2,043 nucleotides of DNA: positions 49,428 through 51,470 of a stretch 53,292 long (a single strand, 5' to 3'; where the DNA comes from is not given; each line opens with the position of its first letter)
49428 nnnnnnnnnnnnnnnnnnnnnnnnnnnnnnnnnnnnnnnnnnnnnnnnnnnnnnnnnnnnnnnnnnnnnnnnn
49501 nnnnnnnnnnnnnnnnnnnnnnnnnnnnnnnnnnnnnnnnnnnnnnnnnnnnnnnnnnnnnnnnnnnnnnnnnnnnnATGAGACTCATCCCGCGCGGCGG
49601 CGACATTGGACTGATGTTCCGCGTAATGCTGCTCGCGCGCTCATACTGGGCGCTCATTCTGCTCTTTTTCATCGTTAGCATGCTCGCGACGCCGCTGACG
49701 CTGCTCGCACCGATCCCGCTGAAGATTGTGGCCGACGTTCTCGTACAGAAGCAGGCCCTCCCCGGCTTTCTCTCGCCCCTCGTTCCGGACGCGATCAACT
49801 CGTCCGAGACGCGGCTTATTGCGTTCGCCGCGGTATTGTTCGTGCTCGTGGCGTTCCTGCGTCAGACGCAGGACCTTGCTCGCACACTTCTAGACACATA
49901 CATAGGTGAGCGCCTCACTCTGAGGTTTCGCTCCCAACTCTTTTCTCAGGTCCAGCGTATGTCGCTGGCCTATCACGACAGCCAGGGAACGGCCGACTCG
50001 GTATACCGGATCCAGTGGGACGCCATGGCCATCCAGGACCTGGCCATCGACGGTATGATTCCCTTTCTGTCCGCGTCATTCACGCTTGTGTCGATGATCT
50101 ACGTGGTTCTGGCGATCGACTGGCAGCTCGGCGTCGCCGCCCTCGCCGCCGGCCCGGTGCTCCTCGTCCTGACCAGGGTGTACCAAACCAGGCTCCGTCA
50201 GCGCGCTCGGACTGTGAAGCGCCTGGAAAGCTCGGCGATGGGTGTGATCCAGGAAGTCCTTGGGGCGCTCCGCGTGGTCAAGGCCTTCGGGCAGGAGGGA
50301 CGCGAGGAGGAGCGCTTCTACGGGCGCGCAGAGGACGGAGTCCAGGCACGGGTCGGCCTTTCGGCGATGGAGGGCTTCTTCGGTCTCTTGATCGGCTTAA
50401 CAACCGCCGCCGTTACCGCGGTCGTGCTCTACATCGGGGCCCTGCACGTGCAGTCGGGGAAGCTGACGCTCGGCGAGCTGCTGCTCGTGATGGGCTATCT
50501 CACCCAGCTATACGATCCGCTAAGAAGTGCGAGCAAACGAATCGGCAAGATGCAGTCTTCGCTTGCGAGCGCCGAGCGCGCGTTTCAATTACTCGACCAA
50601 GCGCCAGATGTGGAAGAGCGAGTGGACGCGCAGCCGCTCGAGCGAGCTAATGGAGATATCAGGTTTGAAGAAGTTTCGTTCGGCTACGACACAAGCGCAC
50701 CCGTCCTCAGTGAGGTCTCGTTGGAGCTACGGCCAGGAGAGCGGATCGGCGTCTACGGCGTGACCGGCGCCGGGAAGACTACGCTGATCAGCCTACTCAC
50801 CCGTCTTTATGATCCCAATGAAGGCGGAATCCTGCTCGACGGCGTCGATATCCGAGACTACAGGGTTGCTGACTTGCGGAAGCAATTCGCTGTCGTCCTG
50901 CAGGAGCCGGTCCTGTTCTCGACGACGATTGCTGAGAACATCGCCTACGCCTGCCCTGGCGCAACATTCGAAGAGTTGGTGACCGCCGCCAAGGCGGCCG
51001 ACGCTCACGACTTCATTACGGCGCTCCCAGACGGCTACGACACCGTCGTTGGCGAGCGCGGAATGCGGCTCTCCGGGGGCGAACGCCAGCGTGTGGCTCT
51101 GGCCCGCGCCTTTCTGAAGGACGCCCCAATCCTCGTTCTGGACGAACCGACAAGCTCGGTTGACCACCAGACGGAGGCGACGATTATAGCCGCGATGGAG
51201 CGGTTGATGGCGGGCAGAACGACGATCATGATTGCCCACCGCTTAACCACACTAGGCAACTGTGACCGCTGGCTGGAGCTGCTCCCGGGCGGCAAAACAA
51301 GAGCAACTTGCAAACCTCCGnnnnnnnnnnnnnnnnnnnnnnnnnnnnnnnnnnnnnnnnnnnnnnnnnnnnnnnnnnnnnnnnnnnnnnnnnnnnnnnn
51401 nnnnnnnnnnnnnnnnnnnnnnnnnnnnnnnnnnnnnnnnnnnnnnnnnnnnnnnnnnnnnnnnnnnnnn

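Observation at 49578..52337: ABC exporter fused in one ORF to an aminoglycoside-phosphotransferase-like kinase domain, inside a glycan operon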

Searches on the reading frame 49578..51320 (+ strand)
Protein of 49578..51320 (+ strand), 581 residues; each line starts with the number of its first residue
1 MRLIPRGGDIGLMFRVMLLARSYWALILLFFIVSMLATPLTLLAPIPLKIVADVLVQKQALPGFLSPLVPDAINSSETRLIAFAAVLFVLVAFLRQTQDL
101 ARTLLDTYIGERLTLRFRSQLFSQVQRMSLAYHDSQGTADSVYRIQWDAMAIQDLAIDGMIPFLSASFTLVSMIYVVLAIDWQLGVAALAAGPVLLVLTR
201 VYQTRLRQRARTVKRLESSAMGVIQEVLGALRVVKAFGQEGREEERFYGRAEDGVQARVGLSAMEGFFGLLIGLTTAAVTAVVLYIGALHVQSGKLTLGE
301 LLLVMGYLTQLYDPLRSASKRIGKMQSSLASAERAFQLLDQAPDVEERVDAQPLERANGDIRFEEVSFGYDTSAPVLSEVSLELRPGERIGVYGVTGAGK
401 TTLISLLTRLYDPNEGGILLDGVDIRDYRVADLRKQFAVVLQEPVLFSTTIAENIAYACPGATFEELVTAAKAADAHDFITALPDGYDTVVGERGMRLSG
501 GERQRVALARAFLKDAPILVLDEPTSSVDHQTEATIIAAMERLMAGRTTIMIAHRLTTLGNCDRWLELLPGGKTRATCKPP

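Call 29: search_solved_structures(query=window:49578-51320:+, max_evalue=1e-40)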
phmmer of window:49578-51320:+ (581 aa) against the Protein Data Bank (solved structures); distinct sequences matched with E-value up to 1e-40: 243 (the best 60 are shown).
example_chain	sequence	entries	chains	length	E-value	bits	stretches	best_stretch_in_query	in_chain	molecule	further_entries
8woi_A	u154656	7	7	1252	3.1e-147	494.3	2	99-565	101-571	ABC transporter B family member 19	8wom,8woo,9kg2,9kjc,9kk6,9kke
8wp0_A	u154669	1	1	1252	2.1e-146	491.5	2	99-565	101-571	ABC transporter B family member 19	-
9nfi_A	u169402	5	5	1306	5.4e-142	477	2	111-563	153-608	Permeability Glycoprotein (P-gp)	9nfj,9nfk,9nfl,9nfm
8zpx_B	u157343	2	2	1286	1.7e-141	475.3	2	89-568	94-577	ABC transporter B family member 1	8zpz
9juj_A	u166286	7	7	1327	2e-141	475.1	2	89-568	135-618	ABC transporter B family member 1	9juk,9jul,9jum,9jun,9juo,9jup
8zq4_B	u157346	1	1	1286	1.2e-140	472.6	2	89-568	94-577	ABC transporter B family member 1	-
7niu_A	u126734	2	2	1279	2.1e-139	468.4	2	112-563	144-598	Isoform 2 of Phosphatidylcholine translocator ABCB4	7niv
6s7p_A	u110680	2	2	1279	1.4e-138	465.7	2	112-563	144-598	Phosphatidylcholine translocator ABCB4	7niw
6fn1_A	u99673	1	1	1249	1.2e-137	462.7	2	115-563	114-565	Human-mouse chimeric ABCB1 (ABCBHM)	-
6fn4_A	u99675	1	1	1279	1.3e-137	462.5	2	115-563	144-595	Apo form of Human-mouse chimeric ABCB1 (ABCB1HM) in complex with Antigen binding fragment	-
6ujt_A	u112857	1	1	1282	9.2e-137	459.7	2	115-563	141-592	ATP-dependent translocase ABCB1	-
6ujw_A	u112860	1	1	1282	2.1e-136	458.5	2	115-563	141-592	ATP-dependent translocase ABCB1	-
6ujp_A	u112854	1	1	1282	2.6e-136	458.2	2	115-563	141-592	ATP-dependent translocase ABCB1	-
6q81_A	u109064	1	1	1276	3e-136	458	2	115-563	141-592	P-glycoprotein (ABCB1)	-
4m2s_A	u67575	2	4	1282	3.1e-136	458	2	115-563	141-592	Multidrug resistance protein 1A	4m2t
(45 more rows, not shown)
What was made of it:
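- On Type IV (ABCB/MsbA-like) ABC exporter half-transporter: Alignments to solved exporters end at query residues 563-569, about 30 residues before the target C-termini (call 29).
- Checked: Alignments to solved ABC exporters stop at query residues 563-569, about 30 residues short of the canonical C-terminus (call 29).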
